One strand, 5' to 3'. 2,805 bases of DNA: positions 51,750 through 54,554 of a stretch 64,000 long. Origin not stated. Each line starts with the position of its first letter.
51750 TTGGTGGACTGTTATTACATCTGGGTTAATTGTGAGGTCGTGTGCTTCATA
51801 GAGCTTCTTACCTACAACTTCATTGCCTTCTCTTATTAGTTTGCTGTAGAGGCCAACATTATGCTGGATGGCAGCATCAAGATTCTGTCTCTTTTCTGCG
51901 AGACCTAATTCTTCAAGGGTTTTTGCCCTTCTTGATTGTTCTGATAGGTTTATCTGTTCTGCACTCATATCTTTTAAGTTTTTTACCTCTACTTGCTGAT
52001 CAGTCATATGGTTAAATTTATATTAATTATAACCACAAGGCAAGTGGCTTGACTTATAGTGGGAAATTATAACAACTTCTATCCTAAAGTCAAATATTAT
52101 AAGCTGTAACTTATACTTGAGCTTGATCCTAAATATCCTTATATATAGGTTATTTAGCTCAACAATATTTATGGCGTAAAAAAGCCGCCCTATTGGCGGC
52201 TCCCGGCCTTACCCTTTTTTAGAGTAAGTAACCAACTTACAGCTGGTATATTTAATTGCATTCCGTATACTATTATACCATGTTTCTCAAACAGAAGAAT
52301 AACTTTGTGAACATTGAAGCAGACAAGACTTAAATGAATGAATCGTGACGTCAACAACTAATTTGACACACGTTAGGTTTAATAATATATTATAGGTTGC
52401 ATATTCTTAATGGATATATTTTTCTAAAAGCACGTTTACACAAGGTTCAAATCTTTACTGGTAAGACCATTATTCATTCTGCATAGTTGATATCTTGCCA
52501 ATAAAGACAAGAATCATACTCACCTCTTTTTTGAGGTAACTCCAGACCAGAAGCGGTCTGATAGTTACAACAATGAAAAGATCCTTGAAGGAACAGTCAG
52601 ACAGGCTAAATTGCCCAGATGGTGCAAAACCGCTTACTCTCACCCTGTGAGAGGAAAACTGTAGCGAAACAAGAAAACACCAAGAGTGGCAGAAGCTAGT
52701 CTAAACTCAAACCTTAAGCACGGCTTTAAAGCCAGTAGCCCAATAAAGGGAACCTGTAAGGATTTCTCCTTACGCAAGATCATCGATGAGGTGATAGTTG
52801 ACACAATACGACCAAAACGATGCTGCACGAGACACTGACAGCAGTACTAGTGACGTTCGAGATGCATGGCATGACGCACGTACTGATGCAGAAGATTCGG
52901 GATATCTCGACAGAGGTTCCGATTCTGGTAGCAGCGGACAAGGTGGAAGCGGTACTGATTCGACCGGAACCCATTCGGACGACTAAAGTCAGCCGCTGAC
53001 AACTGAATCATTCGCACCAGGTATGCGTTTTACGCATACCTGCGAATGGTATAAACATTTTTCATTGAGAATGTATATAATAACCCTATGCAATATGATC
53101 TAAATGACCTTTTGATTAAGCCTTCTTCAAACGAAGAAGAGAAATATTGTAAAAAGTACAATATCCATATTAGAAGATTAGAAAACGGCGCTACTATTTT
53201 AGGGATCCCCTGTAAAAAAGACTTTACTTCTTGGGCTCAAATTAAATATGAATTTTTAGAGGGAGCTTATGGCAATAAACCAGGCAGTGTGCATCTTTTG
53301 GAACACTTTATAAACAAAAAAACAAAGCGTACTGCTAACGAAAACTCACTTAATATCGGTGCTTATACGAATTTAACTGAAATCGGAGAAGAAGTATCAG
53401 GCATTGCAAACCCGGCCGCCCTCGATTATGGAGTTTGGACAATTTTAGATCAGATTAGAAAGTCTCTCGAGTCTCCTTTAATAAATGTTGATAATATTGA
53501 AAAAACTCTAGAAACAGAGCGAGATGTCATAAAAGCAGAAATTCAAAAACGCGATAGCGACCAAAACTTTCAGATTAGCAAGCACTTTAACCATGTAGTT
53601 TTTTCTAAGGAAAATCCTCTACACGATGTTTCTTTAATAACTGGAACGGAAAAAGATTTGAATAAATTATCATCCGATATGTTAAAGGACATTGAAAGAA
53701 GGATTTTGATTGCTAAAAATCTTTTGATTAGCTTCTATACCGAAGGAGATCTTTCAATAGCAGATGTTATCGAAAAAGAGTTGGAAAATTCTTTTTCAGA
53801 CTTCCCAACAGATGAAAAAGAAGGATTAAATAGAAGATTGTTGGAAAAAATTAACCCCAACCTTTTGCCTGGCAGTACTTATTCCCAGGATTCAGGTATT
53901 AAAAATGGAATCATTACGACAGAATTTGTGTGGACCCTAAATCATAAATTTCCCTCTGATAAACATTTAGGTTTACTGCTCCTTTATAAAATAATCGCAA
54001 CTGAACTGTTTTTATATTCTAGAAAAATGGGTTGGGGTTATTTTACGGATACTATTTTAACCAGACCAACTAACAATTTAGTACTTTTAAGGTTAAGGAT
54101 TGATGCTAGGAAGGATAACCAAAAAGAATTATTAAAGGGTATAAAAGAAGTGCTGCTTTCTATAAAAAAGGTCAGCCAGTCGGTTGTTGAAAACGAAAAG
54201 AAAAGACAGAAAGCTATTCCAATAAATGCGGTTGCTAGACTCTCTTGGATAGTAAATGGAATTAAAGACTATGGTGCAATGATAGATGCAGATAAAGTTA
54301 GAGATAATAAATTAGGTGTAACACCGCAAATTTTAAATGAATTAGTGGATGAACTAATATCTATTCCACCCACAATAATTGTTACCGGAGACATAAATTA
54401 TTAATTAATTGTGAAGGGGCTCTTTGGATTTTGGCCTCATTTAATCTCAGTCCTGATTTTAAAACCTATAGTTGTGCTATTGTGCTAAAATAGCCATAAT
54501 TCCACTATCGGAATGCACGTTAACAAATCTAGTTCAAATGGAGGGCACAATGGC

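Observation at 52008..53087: A ~1-kb ORF-poor gap with a GC-rich, hairpin-dense core and a minus-strand intrinsic terminator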

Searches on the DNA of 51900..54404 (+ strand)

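Call 4: search_rna_families(source=window, start=51900, end=53200, threshold=evalue, max_evalue=10, show_alignments=3)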
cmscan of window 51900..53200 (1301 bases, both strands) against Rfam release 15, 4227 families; matches with E-value up to 10: 8.
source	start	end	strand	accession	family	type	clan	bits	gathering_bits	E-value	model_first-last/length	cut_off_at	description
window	53007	53064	+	RF01088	TLS-PK5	Cis-reg;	-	35.7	70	0.00016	1-68/68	no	Pseudoknot of tRNA-like structure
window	51923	52009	-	RF02155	NCRUPAR_2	Gene; lncRNA;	-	25.2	80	2.5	1-99/99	no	Non-protein coding RNA, upstream of F2R/PAR1 conserved region 2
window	51969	52056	-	RF02429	SpF14_sRNA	Gene; sRNA;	-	19.7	100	8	1-120/120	no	Streptococcus sRNA SpF14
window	52047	52205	+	RF00082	SraG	Gene; sRNA;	-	19.1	50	1.7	1-177/177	no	SraG RNA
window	52592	52661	-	RF01624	ceN27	Gene; snRNA; snoRNA; CD-box;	-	18.5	38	3.7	1-80/80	no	Nematode snoRNA ceN27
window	52175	52240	-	RF00513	Trp_leader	Cis-reg; leader;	-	17.8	41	1.5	1-100/100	no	Tryptophan operon leader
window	52044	52092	+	RF02922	RAGATH-32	Cis-reg;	-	17.7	41.8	0.3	1-78/78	no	RAGATH-32 RNA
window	52177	52281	-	RF00126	ryfA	Gene; sRNA;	-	11.1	80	5.2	1-296/296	no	ryfA RNA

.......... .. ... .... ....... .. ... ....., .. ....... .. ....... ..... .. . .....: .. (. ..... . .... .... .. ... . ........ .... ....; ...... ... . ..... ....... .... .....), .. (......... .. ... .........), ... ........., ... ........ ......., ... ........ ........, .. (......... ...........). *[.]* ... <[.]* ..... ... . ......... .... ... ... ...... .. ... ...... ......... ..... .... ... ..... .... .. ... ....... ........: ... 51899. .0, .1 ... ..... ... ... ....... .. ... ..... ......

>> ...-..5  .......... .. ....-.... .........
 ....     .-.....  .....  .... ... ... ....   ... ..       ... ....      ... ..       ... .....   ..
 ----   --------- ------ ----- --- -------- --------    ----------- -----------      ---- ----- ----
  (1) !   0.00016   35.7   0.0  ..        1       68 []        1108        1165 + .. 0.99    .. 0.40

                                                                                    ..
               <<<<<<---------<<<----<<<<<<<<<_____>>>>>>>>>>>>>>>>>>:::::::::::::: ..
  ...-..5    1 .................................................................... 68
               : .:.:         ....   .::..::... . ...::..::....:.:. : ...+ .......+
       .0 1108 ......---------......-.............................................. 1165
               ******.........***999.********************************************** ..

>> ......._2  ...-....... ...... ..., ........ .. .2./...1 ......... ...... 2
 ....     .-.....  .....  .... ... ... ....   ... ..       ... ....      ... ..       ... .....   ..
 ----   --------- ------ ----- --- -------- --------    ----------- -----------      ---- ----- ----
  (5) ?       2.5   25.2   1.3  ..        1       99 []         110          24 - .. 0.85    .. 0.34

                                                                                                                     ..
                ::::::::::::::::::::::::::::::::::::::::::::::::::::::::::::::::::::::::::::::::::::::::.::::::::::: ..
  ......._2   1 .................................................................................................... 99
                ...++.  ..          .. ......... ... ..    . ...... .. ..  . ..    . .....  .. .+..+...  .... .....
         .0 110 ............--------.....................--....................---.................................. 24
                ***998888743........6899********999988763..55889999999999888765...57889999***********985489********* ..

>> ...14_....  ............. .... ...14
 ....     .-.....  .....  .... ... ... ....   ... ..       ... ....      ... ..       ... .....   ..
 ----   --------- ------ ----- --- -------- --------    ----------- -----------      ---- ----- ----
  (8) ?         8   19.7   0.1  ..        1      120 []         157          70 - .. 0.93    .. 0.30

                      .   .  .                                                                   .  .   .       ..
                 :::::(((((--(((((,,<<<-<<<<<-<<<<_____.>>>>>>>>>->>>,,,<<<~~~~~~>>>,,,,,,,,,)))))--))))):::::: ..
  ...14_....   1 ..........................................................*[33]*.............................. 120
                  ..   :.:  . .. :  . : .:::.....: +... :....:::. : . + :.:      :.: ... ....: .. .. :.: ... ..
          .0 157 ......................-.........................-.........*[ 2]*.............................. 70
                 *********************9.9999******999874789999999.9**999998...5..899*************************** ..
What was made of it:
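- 52176..52280 (-): Candidate short minus-strand transcript: extended -10 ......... (52280->52272), then about 90 nt with three consecutive hairpins ending in the terminator. Its role is unknown. No Rfam match (call 4).
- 53009..53048 (+): Strong bulged 3' hairpin ending or stabilising the mini-gene transcript. The U run is displaced, so it is not a canonical intrinsic terminator. The Rfam TLS-PK5 hit (35.7 bits against a gathering score of 70) is only a hairpin resemblance (call 4).
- On Any Rfam 15 RNA family: The best permissive hit in the gap, TLS-PK5, scores 35.7 bits against 70 and covers only the 3' hairpin (call 4).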

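Call 70: search_rna_families(sources=[L012, L006, L002, L007, L003, L009, L020], threshold=evalue, max_evalue=0.05)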
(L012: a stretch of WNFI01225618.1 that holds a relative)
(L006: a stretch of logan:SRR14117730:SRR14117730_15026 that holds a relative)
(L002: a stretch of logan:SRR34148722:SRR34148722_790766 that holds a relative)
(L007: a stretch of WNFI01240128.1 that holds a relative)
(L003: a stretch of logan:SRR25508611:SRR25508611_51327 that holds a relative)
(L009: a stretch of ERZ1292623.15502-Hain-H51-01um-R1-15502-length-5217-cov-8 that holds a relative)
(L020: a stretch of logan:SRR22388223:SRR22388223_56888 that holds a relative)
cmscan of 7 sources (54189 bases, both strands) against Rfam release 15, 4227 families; matches with E-value up to 0.05: 0.
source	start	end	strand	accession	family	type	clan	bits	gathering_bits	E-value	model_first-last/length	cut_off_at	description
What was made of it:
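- On Any Rfam 15 RNA family: No hit at E<=0.05 in 7 homologous loci (call 70).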

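Call 82: build_rna_model(alignment_id=A12, structure=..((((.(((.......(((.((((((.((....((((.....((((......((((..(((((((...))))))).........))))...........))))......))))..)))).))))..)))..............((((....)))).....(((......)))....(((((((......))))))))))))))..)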
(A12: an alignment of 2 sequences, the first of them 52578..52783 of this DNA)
Model R1 built from alignment A12 (2 sequences, 206 columns); structure: as given.
model positions 206; base pairs 51; branch points 3; effective number of sequences 0.72; information 0.591 bits per position. Calibrated on 0.2 Mb of random sequence (short: E-values are rough).
structure used (alignment columns):
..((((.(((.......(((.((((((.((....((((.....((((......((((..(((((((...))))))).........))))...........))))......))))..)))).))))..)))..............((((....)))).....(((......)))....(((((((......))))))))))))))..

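Call 83: search_with_rna_model(model_id=R1, sources=[window, L002, L003, L005, L006, L007, L008, L009, L010, L011, L012, L013, L014, L015, L016, L017, L018, L019, L020, L021, L022, L024, L027, L040], max_evalue=10, make_alignment=true, show_alignments=4)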
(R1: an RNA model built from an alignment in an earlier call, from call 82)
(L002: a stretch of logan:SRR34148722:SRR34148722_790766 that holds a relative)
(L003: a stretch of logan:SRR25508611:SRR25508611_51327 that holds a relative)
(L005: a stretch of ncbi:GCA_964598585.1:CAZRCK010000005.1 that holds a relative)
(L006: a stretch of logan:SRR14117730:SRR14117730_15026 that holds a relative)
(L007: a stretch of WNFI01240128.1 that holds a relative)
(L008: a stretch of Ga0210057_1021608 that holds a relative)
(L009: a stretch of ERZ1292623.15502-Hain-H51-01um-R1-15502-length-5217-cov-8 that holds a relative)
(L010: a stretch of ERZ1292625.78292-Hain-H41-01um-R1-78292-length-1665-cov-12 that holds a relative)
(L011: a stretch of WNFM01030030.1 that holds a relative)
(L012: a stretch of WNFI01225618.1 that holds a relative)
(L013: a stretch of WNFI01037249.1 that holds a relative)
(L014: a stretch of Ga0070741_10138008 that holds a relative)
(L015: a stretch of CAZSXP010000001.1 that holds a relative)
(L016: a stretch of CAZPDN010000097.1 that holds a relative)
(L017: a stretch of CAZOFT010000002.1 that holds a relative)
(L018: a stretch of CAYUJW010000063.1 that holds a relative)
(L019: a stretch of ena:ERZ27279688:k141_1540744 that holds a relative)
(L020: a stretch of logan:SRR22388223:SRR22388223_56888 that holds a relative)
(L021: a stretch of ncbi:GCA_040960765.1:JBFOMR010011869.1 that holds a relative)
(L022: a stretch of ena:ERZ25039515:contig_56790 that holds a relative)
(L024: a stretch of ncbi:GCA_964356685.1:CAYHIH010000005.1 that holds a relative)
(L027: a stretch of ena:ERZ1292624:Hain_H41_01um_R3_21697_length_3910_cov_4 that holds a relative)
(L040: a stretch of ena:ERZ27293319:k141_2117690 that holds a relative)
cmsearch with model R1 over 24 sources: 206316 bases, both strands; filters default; matches with E-value up to 10: 9.
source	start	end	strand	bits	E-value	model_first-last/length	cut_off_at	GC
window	52578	52783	+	272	2.3e-68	1-206/206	no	0.45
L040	732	927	+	43.9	1.9e-09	1-206/206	no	0.34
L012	167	362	+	42.2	5.5e-09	1-206/206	no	0.33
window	17219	17349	-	14.8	0.063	1-206/206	no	0.4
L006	2660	2744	+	14.4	0.083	26-121/206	no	0.4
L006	7759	7867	+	9.7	1.3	1-206/206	no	0.43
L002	1601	1631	+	7.6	4.6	1-206/206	no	0.35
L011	5692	5725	-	6.4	9.5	1-206/206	no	0.41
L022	7687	7768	-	6.3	9.8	22-125/206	no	0.26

Alignment A13: 9 matches aligned to the model, 234 columns, each read 5' to 3' on its own strand. Consensus structure (alignment columns), stored with it:
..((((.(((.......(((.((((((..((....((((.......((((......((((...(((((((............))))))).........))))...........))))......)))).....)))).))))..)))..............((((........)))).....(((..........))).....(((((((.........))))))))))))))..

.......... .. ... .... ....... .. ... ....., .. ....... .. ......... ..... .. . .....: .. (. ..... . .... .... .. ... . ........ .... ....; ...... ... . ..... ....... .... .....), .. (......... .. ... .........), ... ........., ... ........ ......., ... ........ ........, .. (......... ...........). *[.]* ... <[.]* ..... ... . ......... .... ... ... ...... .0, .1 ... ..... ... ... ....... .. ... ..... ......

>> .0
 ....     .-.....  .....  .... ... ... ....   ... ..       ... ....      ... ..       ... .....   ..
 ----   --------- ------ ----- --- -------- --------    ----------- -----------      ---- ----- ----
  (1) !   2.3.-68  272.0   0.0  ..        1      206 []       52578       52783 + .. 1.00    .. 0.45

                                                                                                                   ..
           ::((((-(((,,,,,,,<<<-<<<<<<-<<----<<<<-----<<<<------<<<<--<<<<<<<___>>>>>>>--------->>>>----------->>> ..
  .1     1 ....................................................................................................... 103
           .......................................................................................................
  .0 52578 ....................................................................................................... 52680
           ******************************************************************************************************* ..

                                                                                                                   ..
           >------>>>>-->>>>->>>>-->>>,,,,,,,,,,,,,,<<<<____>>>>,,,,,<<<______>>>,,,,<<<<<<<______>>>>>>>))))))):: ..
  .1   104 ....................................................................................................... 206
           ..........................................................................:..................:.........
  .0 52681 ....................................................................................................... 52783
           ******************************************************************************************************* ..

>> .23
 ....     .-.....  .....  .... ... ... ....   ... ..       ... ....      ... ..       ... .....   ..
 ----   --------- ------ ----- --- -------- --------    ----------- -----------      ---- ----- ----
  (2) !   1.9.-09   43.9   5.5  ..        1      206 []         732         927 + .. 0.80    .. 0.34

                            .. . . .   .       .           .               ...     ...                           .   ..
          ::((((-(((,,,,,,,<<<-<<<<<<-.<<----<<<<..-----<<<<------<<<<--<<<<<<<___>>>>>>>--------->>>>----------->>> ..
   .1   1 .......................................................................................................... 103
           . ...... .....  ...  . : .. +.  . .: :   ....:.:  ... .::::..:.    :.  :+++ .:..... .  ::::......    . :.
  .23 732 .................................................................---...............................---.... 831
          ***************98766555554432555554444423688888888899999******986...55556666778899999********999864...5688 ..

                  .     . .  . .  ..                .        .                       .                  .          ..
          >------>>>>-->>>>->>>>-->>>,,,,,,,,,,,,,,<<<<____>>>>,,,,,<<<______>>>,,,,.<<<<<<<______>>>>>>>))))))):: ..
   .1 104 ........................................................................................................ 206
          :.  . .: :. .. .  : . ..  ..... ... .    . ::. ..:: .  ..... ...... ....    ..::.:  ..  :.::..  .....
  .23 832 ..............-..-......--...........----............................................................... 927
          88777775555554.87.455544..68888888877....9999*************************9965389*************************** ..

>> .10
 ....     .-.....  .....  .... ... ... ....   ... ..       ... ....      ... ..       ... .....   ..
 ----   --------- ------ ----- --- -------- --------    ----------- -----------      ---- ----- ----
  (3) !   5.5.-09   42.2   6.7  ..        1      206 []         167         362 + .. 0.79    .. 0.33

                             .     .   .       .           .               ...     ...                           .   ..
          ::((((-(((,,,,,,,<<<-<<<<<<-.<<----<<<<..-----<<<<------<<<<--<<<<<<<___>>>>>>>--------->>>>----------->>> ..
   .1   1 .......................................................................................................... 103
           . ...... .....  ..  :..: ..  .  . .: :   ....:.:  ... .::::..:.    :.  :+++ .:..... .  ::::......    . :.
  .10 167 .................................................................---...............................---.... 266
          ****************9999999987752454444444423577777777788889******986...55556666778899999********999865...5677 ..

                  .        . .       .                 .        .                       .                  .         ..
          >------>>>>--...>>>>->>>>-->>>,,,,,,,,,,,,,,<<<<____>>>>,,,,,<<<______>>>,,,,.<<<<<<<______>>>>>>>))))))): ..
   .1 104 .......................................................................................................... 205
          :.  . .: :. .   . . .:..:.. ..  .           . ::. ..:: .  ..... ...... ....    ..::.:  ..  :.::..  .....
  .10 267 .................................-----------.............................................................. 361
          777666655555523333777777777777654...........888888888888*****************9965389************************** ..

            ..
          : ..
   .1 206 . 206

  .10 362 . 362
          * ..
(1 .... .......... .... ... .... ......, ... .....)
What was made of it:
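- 52520..52797 (+): Structured 5' leader RNA ('class I' leader). Elements:
- P1 52522-52537
- P2 52543-52560
- box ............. 52580-52592
- long-range P3 52599-52607 with 52694-52702
- three nested helices 52621-52681 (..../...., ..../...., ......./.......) joined by A-rich linkers
- Px 52722-52733
- box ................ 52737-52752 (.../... hairpin)
- Pb 52756-52773
- closing-helix 3' strand CAAGAUC 52775-52781
- anti-SD AUCAUC 52779-52784. A covariance model built from the window alone finds L012 and L040 at E about 1e-9 (call 83).
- The window-only covariance model retrieves L012 and L040 at E about 1e-9 (call 83).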
